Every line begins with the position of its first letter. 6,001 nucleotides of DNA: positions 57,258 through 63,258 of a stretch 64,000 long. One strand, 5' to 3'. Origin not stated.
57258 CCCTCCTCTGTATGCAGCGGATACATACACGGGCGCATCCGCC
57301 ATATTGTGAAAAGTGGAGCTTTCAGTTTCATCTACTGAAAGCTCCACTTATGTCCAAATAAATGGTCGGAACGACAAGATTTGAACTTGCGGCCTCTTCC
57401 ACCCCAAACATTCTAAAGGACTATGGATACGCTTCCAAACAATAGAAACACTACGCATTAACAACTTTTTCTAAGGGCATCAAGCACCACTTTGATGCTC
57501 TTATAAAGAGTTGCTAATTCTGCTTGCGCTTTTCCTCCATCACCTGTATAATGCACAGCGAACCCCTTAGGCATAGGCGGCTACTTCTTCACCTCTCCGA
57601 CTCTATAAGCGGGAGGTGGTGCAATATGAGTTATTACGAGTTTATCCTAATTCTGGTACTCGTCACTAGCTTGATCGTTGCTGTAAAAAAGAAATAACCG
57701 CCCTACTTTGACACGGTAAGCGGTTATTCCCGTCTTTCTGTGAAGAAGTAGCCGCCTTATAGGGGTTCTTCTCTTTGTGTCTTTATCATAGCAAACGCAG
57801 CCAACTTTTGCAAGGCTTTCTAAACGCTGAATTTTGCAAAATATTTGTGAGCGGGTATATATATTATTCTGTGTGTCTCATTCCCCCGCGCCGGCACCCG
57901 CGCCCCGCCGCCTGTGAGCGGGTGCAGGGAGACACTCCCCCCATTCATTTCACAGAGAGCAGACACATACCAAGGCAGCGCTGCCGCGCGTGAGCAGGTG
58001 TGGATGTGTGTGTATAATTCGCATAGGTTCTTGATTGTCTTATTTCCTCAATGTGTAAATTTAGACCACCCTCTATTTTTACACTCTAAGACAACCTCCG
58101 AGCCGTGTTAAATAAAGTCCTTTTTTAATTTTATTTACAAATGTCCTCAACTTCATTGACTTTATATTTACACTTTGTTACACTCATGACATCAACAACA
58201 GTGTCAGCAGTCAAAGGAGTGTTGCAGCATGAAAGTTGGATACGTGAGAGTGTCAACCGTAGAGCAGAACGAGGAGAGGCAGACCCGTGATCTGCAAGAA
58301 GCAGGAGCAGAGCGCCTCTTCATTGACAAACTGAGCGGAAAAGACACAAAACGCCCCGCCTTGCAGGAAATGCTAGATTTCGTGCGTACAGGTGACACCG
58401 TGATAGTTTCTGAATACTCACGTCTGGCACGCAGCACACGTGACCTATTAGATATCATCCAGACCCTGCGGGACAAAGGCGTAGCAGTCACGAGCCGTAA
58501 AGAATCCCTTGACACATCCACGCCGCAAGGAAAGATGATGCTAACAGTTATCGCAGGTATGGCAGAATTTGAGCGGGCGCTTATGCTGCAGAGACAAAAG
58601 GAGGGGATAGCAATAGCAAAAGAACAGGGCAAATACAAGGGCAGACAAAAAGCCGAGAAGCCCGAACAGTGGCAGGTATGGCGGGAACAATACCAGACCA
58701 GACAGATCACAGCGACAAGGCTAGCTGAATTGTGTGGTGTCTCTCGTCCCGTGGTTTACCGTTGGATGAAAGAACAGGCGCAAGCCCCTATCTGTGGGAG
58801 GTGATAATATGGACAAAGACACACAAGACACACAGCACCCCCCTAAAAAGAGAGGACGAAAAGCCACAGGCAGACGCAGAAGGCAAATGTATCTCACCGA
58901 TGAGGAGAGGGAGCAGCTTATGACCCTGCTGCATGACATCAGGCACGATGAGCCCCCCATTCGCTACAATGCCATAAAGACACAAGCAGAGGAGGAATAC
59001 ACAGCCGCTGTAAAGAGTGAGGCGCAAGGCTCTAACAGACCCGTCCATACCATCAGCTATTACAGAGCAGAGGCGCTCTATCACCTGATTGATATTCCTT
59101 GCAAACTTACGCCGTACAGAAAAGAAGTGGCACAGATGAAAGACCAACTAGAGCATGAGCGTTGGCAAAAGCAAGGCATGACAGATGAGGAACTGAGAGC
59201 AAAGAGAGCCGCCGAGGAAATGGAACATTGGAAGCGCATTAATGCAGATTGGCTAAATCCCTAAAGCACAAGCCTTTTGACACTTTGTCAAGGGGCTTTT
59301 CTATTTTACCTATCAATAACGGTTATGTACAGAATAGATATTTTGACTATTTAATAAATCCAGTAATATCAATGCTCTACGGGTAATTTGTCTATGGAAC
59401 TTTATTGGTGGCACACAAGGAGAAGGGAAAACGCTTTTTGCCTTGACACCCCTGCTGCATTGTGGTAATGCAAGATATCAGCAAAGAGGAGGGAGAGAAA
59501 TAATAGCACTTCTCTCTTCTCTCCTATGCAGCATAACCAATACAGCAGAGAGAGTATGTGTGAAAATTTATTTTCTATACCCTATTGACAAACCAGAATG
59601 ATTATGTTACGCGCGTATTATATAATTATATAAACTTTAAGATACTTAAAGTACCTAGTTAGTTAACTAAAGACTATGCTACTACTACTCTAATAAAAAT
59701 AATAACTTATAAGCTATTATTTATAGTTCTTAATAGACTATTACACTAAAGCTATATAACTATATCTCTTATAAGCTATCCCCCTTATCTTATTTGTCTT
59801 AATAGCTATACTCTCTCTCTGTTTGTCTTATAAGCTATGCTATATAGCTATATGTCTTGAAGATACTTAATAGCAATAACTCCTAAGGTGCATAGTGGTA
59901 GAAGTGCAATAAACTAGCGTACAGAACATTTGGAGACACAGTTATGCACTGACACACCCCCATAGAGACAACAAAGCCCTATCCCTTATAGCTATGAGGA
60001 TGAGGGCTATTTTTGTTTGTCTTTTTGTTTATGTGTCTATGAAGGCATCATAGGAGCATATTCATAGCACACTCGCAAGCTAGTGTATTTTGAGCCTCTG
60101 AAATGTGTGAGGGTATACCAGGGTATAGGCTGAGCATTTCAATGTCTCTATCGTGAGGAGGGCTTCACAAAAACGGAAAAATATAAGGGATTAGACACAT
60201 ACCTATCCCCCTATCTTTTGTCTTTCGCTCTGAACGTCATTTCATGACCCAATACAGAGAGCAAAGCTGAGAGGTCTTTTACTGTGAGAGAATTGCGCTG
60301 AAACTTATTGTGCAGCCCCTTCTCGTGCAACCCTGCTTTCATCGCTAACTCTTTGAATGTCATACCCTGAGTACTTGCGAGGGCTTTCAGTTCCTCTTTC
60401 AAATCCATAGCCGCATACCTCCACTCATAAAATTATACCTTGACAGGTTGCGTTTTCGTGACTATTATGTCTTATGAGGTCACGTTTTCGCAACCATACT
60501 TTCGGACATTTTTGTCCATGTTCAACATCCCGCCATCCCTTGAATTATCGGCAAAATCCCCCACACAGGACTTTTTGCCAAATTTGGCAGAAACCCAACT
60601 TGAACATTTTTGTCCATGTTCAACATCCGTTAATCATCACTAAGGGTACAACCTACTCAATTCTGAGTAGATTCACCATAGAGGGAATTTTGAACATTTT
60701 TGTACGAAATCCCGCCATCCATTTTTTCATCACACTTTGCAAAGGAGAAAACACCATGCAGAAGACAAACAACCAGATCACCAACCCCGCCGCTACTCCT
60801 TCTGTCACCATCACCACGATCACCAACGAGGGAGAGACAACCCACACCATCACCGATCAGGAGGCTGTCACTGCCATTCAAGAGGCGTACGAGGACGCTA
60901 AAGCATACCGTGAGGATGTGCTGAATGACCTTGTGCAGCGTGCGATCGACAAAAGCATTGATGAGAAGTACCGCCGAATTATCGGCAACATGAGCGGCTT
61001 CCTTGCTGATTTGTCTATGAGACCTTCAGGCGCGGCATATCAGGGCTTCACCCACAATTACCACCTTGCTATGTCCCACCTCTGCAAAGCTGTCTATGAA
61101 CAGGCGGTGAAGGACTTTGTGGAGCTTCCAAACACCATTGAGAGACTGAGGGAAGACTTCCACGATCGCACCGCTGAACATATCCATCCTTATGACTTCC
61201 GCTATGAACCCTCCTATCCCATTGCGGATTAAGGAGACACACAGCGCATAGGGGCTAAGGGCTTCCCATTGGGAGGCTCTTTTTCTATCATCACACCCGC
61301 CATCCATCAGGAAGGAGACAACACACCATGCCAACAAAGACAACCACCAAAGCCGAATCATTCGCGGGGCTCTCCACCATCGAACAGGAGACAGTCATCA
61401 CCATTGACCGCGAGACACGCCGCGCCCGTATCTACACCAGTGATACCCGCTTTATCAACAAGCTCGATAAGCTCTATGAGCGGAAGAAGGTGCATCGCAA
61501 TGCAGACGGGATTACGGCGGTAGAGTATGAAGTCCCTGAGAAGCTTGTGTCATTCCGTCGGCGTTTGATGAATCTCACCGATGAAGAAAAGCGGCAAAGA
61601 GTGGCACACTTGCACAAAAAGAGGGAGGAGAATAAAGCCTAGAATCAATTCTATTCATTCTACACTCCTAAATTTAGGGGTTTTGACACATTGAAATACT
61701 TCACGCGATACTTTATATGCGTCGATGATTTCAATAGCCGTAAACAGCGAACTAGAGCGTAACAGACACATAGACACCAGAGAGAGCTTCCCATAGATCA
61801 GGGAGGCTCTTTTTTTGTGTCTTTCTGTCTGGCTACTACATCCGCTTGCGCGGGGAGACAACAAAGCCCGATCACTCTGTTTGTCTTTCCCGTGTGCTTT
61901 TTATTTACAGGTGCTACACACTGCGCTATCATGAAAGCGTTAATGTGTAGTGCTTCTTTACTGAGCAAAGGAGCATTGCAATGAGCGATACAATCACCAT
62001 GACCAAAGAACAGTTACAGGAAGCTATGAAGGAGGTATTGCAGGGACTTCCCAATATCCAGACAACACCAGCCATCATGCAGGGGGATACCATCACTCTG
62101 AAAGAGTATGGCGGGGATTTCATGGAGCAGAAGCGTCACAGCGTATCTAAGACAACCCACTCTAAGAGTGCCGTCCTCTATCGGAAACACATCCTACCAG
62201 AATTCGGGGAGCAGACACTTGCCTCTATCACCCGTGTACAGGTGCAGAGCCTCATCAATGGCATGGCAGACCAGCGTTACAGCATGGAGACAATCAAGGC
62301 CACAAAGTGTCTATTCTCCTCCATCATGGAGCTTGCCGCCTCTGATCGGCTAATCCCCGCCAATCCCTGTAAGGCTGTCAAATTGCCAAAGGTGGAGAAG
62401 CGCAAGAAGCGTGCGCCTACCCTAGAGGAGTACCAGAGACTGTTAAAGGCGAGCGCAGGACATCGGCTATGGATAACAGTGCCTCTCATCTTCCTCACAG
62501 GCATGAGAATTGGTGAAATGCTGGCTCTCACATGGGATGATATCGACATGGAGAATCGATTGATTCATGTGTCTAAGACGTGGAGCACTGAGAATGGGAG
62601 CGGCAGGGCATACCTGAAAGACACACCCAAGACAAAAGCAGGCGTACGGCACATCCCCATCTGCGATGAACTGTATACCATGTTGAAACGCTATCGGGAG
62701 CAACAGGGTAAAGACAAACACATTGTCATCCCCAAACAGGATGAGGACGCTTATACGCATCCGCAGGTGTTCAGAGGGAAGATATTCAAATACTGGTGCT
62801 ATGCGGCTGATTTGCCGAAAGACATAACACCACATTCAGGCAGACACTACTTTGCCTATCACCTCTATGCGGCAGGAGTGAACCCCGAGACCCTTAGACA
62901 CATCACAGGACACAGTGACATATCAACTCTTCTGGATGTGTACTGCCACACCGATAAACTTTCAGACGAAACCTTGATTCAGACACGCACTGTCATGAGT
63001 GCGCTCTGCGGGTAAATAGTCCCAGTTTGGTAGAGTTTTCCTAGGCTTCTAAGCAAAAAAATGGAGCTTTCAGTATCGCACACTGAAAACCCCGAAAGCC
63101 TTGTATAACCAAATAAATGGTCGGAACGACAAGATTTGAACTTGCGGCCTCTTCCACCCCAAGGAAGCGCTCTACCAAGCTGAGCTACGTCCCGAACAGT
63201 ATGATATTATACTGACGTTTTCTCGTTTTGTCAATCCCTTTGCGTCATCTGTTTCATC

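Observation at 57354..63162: Minimal 5.76-kb AT-rich integrative element in the 3' half of tRNA-Pro(GGG), bounded by a perfect 54-bp direct repeat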

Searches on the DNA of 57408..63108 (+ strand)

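Call 11: search_dna_similar(query=window:57408-63108:+, collection=phages, mode=distant, max_rows=15)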
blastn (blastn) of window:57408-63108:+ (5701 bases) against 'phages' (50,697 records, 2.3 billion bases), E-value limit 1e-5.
No match.

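Call 12: search_dna_similar(query=window:57408-63108:+, collection=plasmids, mode=distant, max_rows=15)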
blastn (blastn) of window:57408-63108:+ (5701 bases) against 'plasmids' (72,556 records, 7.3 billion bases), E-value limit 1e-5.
Records with a match: 1; places in all: 1; records where one place covers at least 80% of the query: 0.
Best place of each record, by identity: 80-90% 1.
By first word of the organism name: Bacillus 1.
By predicted mobility (MOB-suite, as given by PLSDB): non-mobilizable 1.
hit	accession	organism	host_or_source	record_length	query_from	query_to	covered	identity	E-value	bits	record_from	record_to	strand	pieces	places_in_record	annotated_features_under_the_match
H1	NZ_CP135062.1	Bacillus cereus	Plant,cell culture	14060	1188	1239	1%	86.5%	6e-6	64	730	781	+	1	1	recombinase family protein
